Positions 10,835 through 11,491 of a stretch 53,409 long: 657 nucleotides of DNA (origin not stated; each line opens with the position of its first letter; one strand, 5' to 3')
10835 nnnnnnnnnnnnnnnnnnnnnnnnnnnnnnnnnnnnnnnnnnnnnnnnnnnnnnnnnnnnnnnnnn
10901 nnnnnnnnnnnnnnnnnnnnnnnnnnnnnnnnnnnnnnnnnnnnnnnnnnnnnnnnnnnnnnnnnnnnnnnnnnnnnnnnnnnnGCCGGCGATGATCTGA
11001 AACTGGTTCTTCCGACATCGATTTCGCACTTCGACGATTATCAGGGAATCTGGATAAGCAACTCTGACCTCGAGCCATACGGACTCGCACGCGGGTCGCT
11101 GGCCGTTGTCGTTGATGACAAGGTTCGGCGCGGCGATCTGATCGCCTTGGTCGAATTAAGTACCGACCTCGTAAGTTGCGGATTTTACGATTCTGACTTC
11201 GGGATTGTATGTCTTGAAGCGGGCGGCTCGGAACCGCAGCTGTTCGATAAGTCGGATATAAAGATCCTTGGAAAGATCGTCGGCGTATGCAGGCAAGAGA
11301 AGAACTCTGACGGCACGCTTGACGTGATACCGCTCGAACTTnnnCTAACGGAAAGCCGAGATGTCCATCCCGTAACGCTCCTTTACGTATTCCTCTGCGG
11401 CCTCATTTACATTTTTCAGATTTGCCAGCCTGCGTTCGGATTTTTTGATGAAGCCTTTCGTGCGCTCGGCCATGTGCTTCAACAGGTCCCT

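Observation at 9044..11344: Split CI-like repressor, secreted repeat peptide and TPR/S24-fold protein: candidate peptide-sensing switch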

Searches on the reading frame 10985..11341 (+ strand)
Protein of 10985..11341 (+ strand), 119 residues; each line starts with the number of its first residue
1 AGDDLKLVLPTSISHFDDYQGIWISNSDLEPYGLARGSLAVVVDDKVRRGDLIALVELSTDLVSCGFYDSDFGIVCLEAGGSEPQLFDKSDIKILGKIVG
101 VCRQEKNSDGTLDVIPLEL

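Call 28: search_solved_structures(query=A2, max_evalue=10, show_alignments=3)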
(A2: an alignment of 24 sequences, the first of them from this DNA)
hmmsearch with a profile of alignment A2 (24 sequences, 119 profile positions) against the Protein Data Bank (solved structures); distinct sequences matched with E-value up to 10: 9.
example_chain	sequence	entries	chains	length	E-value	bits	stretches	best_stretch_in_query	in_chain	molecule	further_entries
3k2z_A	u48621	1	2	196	0.047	16.8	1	34-102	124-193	LexA repressor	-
3hjw_A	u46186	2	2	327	0.27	14.3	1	20-66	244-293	Pseudouridine synthase Cbf5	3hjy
2ey4_A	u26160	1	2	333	0.27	14.3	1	20-66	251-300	Probable tRNA pseudouridine synthase B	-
3mqk_A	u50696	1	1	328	0.28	14.3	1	20-66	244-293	tRNA pseudouridine synthase B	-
2rfk_A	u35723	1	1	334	0.28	14.3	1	20-66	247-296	Probable tRNA pseudouridine synthase B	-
3lwo_A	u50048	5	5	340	0.28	14.3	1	20-66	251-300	Pseudouridine synthase Cbf5 | Probable tRNA pseudouridine synthase B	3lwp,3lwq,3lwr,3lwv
2hvy_A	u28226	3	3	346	0.29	14.2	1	20-66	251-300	Probable tRNA pseudouridine synthase B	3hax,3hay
2aus_C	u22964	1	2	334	0.72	13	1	19-66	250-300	pseudouridine synthase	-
4ruv_A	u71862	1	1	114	1.3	12.2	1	5-57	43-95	Thioredoxin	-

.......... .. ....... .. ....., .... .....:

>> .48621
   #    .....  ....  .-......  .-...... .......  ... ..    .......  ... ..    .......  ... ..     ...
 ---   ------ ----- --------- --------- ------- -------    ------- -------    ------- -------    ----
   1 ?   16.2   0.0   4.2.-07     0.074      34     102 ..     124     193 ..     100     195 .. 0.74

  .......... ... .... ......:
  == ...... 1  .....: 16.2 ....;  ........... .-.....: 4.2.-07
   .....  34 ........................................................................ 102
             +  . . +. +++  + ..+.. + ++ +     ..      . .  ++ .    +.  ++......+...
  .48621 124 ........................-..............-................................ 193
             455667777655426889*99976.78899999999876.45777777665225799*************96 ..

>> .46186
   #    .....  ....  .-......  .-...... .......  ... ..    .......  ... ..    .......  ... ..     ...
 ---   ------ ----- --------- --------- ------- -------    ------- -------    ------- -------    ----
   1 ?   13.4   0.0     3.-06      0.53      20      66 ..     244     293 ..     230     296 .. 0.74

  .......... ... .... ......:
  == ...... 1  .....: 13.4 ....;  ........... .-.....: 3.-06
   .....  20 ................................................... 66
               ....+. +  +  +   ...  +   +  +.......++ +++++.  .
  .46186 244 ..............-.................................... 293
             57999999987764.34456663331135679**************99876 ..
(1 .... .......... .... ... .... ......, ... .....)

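Call 32: predict_structure(alignment_id=A2)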
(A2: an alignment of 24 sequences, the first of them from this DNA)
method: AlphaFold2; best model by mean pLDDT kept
length: 119 residues; sequences in the alignment: 24
mean_pLDDT: 88.5   pTM: 0.81
mean pLDDT of the five models: 88.5, 88.5, 86.1, 83.9, 82.5
residues with pLDDT >= 90: 62; 70-90: 52; 50-70: 4; < 50: 1
segments of 3 or more residues with pLDDT < 50: none
pLDDT, mean of each block of 10 residues (from residue 1): 73 87 87 88 92 95 93 90 90 95 84 85
secondary structure, 60 per line:
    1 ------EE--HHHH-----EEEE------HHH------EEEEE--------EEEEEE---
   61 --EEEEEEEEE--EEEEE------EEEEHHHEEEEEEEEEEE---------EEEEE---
elements in order: H11-14 E20-23 E39-43 E52-57 E63-71 E74-78 E85-88 E92-102 E112-116
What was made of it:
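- On Peptidase S24 (LexA/CI/UmuD): Model pLDDT is 88.5 (call 32).
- Checked: The C-terminal 119 aa modelled alone give pLDDT 88.5 and pTM 0.81 (call 32).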

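Call 35: fold_search(model_id=the predicted structure, library=pdb)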
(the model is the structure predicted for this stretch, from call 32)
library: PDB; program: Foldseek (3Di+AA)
matches with E <= 10: 576; with E <= 0.001: 18
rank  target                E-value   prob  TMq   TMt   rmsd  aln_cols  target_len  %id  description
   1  3k2z_B                6.7e-05  1.00  0.68  0.43   2.2       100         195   24  Crystal structure of a LexA protein from Thermotoga maritima (released 2010-10-06)
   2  3k2z_A                9.7e-05  1.00  0.68  0.44   2.2       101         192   24  Crystal structure of a LexA protein from Thermotoga maritima (released 2010-10-06)
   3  6a2s_A                1.8e-04  1.00  0.59  0.69   3.3        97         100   18  Mycobacterium tuberculosis LexA C-domain S160A (released 2019-01-23)
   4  3jsp_B                2.0e-04  1.00  0.66  0.42   7.6       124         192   20  Classic Protein With a New Twist: crystal structure of a LexA repressor DNA complex (released 2010-08-18)
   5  6a2t                  2.0e-04  1.00  0.55  0.67   3.1        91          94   19  Mycobacterium tuberculosis LexA C-domain K197A (released 2019-01-23)
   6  6a2q                  4.9e-04  1.00  0.59  0.70   2.6        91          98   20  Mycobacterium tuberculosis LexA C-domain I (released 2019-01-23)
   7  3k3r_F                6.4e-04  1.00  0.62  0.44   2.0        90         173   24  Unrefined crystal structure of a LexA-DNA complex (released 2010-08-18)
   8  7b5g_C                6.4e-04  1.00  0.64  0.59   7.1       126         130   20  Crystal structure of E.coli LexA in complex with nanobody NbSOS3(Nb14527) (released 2022-09-14)
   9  7b5g_G                6.8e-04  1.00  0.64  0.60   7.2       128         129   20  Crystal structure of E.coli LexA in complex with nanobody NbSOS3(Nb14527) (released 2022-09-14)
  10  1jhf_B                7.6e-04  1.00  0.64  0.68   1.6        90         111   22  LEXA G85D MUTANT (released 2001-09-19)
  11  1jhf_A                8.0e-04  1.00  0.63  0.39   1.6        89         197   22  LEXA G85D MUTANT (released 2001-09-19)
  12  8gms_B                8.0e-04  1.00  0.63  0.66   6.8       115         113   22  Structure of LexA in complex with RecA filament (released 2022-12-21)
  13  1jhc                  8.4e-04  1.00  0.64  0.59   7.2       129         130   18  LEXA S119A C-TERMINAL TRYPTIC FRAGMENT (released 2001-09-19)
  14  1jhe_A                8.9e-04  1.00  0.63  0.61   1.7        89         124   24  LEXA L89P Q92W E152A K156A MUTANT (released 2001-09-19)
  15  3jsp_A                8.9e-04  1.00  0.65  0.41   7.8       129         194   19  Classic Protein With a New Twist: crystal structure of a LexA repressor DNA complex (released 2010-08-18)
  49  2fkd_A                1.5e-01  0.99  0.45  0.48   3.6        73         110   20  Crystal Structure of the C-terminal domain of Bacteriophage 186 repressor (released 2006-06-13)
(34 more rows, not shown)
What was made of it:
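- On Peptidase S24 (LexA/CI/UmuD): The 36 best PDB matches are all LexA, UmuD' or lambda CI C-terminal domains (call 35).
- Closest known: Phage 186 / P2 CI repressor. Same: The 186 CI C-terminal domain is a weak fold match of the S24-like domain (2fkd, E 0.15, prob 0.99; call 35).
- Closest known: LexA / lambda CI / UmuD. Same: The C-terminal beta-barrel has the same fold (TM 0.6-0.7, rmsd 1.6-2.2 A; call 35).
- Checked: Their 36 best PDB matches are all LexA, UmuD' or lambda CI C-terminal domains (3k2z E 6.7e-5; 1jhf rmsd 1.6 A over 90 columns; call 35).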

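Call 54: search_protein_representatives(alignment_id=A2)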
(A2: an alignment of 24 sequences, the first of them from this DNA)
Query: 24 sequences, 119 profile positions. Proteins with E-value up to 0.001 (for the whole library): 106; up to 1e-10: 74; up to 1e-30: 33. The best 106 are listed.
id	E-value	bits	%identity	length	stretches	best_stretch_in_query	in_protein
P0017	5.6e-56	203.7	-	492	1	2-119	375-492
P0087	3.2e-51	188.4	-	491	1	2-119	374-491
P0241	5.3e-47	174.7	-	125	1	2-119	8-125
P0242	1.1e-45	170.5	-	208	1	2-117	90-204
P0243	1.9e-44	166.5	-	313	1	4-117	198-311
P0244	1.4e-43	163.7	-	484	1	3-119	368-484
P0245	1.7e-43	163.4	-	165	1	3-117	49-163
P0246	4.5e-43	162.1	-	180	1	2-117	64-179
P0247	1.3e-42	160.5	-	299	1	2-118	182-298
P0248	1.6e-42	160.3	-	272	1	3-117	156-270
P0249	4.6e-41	155.6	-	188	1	3-117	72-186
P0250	1.7e-40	153.7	-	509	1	4-117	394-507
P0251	3.2e-40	152.9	-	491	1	3-119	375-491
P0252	3.3e-39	149.6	-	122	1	4-117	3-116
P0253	4.1e-39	149.3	-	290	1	3-117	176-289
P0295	1.1e-16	76.9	-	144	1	2-119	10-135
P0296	1.6e-16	76.4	-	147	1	4-117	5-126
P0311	3.9e-11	59.0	-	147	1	3-118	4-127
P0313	2.2e-10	56.6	-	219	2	20-106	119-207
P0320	1.7e-08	50.5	-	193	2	22-104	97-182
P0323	5.3e-08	48.9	-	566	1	23-107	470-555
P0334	3.2e-06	43.2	-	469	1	11-107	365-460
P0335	5.6e-06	42.4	-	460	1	6-105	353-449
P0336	1.3e-05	41.2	-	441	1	25-105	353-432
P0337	1.7e-05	40.8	-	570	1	6-104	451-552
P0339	3.9e-05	39.7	-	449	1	20-107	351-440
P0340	4.6e-05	39.4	-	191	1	57-103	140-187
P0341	5.7e-05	39.1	-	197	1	18-101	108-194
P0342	1.2e-04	38.1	-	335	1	16-106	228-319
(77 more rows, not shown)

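Call 55: search_protein_families(library=pfam, proteins=[P0313, P0320, P0341, P0340, P0342, P0323, P0337, P0295, P0296, P0311], max_evalue=0.01)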
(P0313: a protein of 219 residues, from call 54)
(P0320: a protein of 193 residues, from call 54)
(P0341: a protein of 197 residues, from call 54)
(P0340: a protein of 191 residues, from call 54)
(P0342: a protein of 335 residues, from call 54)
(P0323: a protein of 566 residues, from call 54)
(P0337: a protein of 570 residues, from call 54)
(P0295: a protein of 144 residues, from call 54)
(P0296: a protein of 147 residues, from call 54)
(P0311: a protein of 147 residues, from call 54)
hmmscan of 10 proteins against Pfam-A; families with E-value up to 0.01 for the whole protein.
P0313 (219 aa): 0 families

P0320 (193 aa): 0 families

P0341 (197 aa): 5 families
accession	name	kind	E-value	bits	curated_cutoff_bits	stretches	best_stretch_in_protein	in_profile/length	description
PF00717.28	Peptidase_S24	-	5.1e-22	78.2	23.3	1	76-192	1-116/116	Peptidase S24-like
PF01381.28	HTH_3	-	1.7e-08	34.8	23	1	9-63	2-55/55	Helix-turn-helix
PF13443.12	HTH_26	-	4.7e-07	30.4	22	1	7-66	1-60/63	Cro/C1-type HTH DNA-binding domain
PF21716.3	dnstrm_HI1420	-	1.2e-05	25.5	27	1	14-61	43-87/90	Probable addiction module antidote protein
PF13560.12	HTH_31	-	5.9e-05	23.7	27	1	5-62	3-60/64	Helix-turn-helix domain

P0340 (191 aa): 0 families

P0342 (335 aa): 3 families
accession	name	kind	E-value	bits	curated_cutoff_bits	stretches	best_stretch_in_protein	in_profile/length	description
PF17874.7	TPR_MalT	-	1.1e-05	25.3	45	1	73-174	127-228/336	MalT-like TPR region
PF13424.12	TPR_12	-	4.3e-05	24.1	30.1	1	70-139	5-76/77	Tetratricopeptide repeat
PF00717.28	Peptidase_S24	-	0.0063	16.6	23.3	0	228-311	32-115/116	Peptidase S24-like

P0323 (566 aa): 8 families
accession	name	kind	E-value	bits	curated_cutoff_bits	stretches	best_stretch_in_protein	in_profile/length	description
PF13424.12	TPR_12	-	1.3e-15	57.8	30.1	2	222-294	2-76/77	Tetratricopeptide repeat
PF07719.23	TPR_2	-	1.6e-10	40.7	27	0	266-294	4-32/34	Tetratricopeptide repeat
PF00515.34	TPR_1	-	2.2e-09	37.2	27.8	0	223-245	1-23/34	Tetratricopeptide repeat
PF17874.7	TPR_MalT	-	4.3e-07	29.9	45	1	194-345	51-203/336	MalT-like TPR region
PF13181.12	TPR_8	-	1.7e-06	28.2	25.7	0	265-292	3-30/34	Tetratricopeptide repeat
PF13428.12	TPR_14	-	2.2e-05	25.1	23.5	0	306-330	4-28/44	Tetratricopeptide repeat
PF13374.12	TPR_10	-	0.00011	22.5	27.5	0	266-294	5-33/42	Tetratricopeptide repeat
PF13176.12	TPR_7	-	0.008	16.6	27.9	0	229-244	5-20/36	Tetratricopeptide repeat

P0337 (570 aa): 13 families
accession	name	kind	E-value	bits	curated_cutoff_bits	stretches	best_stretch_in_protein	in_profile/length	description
PF13424.12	TPR_12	-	6.6e-21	74.7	30.1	3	74-135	11-74/77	Tetratricopeptide repeat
PF07719.23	TPR_2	-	8.7e-17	60.2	27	1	106-135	1-30/34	Tetratricopeptide repeat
PF00515.34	TPR_1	-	2.5e-15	56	27.8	0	225-254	1-30/34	Tetratricopeptide repeat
PF13374.12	TPR_10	-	1.5e-14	53.8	27.5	1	229-258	6-35/42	Tetratricopeptide repeat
PF13181.12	TPR_8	-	5.4e-10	39.1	25.7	0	106-135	1-30/34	Tetratricopeptide repeat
PF17874.7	TPR_MalT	-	2.2e-09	37.5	45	1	153-338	9-194/336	MalT-like TPR region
PF02954.25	HTH_8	-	1.9e-05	24.7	22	1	369-395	4-30/42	Bacterial regulatory protein, Fis family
PF13428.12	TPR_14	-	5.4e-05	23.9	23.5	0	107-135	2-30/44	Tetratricopeptide repeat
PF13432.12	TPR_16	-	0.0002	22.2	32.7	0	106-132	31-57/65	Tetratricopeptide repeat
PF00717.28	Peptidase_S24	-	0.0005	20.2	23.3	1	460-547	31-116/116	Peptidase S24-like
PF24885.1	TPR_NPHP3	-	0.00088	19.2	100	0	185-294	99-212/239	Nephrocystin-3 TPR domain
PF13176.12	TPR_7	-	0.0059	17.1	27.9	0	110-137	3-30/36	Tetratricopeptide repeat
PF01535.26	PPR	-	0.0072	16.9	25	0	108-131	2-25/31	PPR repeat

P0295 (144 aa): 0 families

P0296 (147 aa): 0 families

P0311 (147 aa): 0 families
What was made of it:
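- On Peptidase S24 (LexA/CI/UmuD): Relatives P0337 (20.2 bits) and P0342 (16.6 bits) fall below GA 23.3 (call 55).
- Closest known: LexA / lambda CI / UmuD. Same: Remote sequence homology exists: the profile hits a true HTH_3-S24 protein at E 5.7e-5 (calls 54, 55), and LexA 3k2z is the best PDB sequence hit (call 28).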

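Call 58: find_encoding_contigs(protein=P0337, flank=4000, max_places=2)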
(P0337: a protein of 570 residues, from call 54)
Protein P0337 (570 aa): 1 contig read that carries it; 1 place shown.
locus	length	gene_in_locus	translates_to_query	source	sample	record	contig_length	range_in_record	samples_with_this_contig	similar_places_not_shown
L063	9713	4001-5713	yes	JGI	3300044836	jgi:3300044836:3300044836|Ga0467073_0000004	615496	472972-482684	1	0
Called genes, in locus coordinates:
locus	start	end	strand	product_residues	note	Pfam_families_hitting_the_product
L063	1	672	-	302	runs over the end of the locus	-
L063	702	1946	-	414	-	PF13479:AAA_24, PF13481:AAA_25 (faint)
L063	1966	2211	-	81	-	-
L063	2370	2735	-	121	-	PF12728:HTH_17 (weak)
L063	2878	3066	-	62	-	-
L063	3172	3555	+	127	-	-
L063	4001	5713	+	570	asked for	PF00515:TPR_1 (faint), PF07719:TPR_2 (faint), PF13181:TPR_8 (faint), PF13428:TPR_14 (faint), PF13424:TPR_12 (weak), PF13374:TPR_10 (faint), PF17874:TPR_MalT (weak), PF13424:TPR_12 (weak)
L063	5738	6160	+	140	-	-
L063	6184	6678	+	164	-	-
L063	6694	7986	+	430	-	PF00589:Phage_integrase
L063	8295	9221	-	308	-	PF06719:AraC_N, PF00165:HTH_AraC (weak), PF12833:HTH_18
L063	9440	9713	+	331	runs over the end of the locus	PF00248:Aldo_ket_red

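Call 80: find_encoding_contigs(protein=P0323, flank=5000, max_places=2)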
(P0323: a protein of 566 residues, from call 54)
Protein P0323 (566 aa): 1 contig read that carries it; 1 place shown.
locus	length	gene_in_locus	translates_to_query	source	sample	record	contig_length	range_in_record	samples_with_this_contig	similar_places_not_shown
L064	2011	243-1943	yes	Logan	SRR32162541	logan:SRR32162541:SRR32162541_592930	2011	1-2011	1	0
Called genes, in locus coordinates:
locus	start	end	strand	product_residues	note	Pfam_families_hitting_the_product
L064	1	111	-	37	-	?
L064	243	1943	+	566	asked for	PF07719:TPR_2 (faint), PF13181:TPR_8 (faint), PF00515:TPR_1 (faint), PF17874:TPR_MalT (weak), PF13424:TPR_12 (weak)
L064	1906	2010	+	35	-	?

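Call 81: find_encoding_contigs(protein=P0339, flank=5000, max_places=2)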
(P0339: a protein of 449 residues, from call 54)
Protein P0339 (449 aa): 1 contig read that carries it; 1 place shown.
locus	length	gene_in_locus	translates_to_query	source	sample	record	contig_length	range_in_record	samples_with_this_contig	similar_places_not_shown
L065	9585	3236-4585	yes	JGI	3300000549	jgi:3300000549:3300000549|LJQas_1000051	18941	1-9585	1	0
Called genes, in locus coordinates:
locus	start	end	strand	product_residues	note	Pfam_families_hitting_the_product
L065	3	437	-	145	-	?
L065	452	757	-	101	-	-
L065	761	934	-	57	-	-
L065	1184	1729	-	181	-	-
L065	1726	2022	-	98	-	-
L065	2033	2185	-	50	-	-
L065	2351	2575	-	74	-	PF13560:HTH_31 (weak), PF01381:HTH_3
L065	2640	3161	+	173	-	PF13560:HTH_31, PF01381:HTH_3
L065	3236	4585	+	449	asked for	PF13424:TPR_12 (faint)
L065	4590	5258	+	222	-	-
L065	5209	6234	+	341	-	-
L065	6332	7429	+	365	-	PF00565:SNase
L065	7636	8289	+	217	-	-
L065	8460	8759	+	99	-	-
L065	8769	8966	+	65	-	-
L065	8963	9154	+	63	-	-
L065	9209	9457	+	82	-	-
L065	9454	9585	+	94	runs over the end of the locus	-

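Call 83: search_protein_families(library=phrogs, proteins=[L065:2640-3161:+, L065:2351-2575:-, L065:1184-1729:-, L065:4590-5258:+, L065:5209-6234:+, L065:6332-7429:+, L065:7636-8289:+, L065:452-757:-, L065:3236-4585:+], max_evalue=0.001)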
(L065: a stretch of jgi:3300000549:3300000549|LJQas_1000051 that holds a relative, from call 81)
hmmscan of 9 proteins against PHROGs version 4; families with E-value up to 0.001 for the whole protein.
L065:2640-3161:+ (173 aa): 7 families
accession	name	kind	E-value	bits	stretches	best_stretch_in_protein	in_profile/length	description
phrog_4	-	transcription regulation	1.1e-09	38.8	1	15-97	123-204/400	transcriptional repressor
phrog_8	-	transcription regulation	3.9e-09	37.4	1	19-161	160-281/346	transcriptional regulator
phrog_1373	-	transcription regulation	4.2e-07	31.1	1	4-85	42-123/166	transcriptional regulator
phrog_2439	-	transcription regulation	9.2e-07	29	1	27-86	9-68/367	transcriptional regulator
phrog_3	-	transcription regulation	6e-06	27.3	1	14-112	76-168/430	transcriptional repressor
phrog_5823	-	transcription regulation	3.3e-05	24.2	1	26-119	7-107/404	transcriptional regulator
phrog_2967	-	transcription regulation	0.00094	19.8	1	18-82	3-67/225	transcriptional regulator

L065:2351-2575:- (74 aa): 9 families
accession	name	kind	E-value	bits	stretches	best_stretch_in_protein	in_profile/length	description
phrog_8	-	transcription regulation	1.6e-08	35.4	1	8-66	78-137/346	transcriptional regulator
phrog_2439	-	transcription regulation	1.3e-06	28.5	1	2-60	3-62/367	transcriptional regulator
phrog_1373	-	transcription regulation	6.1e-06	27.3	1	9-61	66-119/166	transcriptional regulator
phrog_3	-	transcription regulation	7.6e-05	23.6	1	3-67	85-148/430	transcriptional repressor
phrog_4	-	transcription regulation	8.3e-05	22.7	1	8-67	138-194/400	transcriptional repressor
phrog_6831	-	transcription regulation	0.00028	21.8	1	9-59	8-60/68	transcriptional regulator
phrog_7950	-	transcription regulation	0.00034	21.6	1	3-40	4-41/68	transcriptional repressor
phrog_34341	-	transcription regulation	0.00072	20.8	1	10-47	75-112/122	transcriptional regulator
phrog_5823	-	transcription regulation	0.00085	19.6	1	8-69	8-71/404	transcriptional regulator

L065:1184-1729:- (181 aa): 0 families

L065:4590-5258:+ (222 aa): 0 families

L065:5209-6234:+ (341 aa): 0 families

L065:6332-7429:+ (365 aa): 4 families
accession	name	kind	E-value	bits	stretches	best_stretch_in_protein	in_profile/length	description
phrog_8809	-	unknown function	9.7e-32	110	1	46-223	1096-1281/2317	-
phrog_452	-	DNA, RNA and nucleotide metabolism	2.1e-15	58.1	1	51-155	71-190/201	endonuclease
phrog_18798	-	unknown function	3.2e-09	38.2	1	49-148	5-110/124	-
phrog_2459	-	unknown function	2.3e-05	25.6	0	284-358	96-170/171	-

L065:7636-8289:+ (217 aa): 4 families
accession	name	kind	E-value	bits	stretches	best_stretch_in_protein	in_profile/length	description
phrog_874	-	unknown function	7.1e-50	170.9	1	3-217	62-257/277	-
phrog_27495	-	unknown function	8.3e-14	52.7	1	4-89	3-100/186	-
phrog_18361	-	unknown function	2.3e-11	45.3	1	141-217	1-86/92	-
phrog_28019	-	unknown function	8.9e-10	39.5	1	7-32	2-27/55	-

L065:452-757:- (101 aa): 0 families

L065:3236-4585:+ (449 aa): 1 family
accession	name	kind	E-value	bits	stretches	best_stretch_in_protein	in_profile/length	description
phrog_5208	-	unknown function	0.00045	20.4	1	182-281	197-295/372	-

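Call 85: find_related_loci(query=P0339, collection=viral_contigs, flank=5000)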
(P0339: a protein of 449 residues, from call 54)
Query P0339 (449 aa) in viral_contigs; peptide patterns used: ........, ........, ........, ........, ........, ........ (x = any residue, [..] = any of these).
No stretch of DNA in the collection matches any of the patterns.

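Call 88: search_dna_similar(query=P0339, collection=phages, mode=protein, max_evalue=0.001, max_rows=10)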
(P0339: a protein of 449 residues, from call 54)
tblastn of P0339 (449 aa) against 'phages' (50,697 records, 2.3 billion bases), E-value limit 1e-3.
No match.

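Call 92: find_encoding_contigs(protein=P0336, flank=3500, max_places=1)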
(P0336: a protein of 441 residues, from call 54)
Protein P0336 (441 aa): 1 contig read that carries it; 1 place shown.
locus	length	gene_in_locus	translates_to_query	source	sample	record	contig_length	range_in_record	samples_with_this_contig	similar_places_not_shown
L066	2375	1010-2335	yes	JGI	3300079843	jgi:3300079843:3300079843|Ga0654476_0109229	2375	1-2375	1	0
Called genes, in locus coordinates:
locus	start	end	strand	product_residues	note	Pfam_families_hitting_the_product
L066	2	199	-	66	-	?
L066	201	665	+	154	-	-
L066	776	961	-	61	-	-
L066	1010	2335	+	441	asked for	PF13424:TPR_12 (faint), PF17874:TPR_MalT (faint)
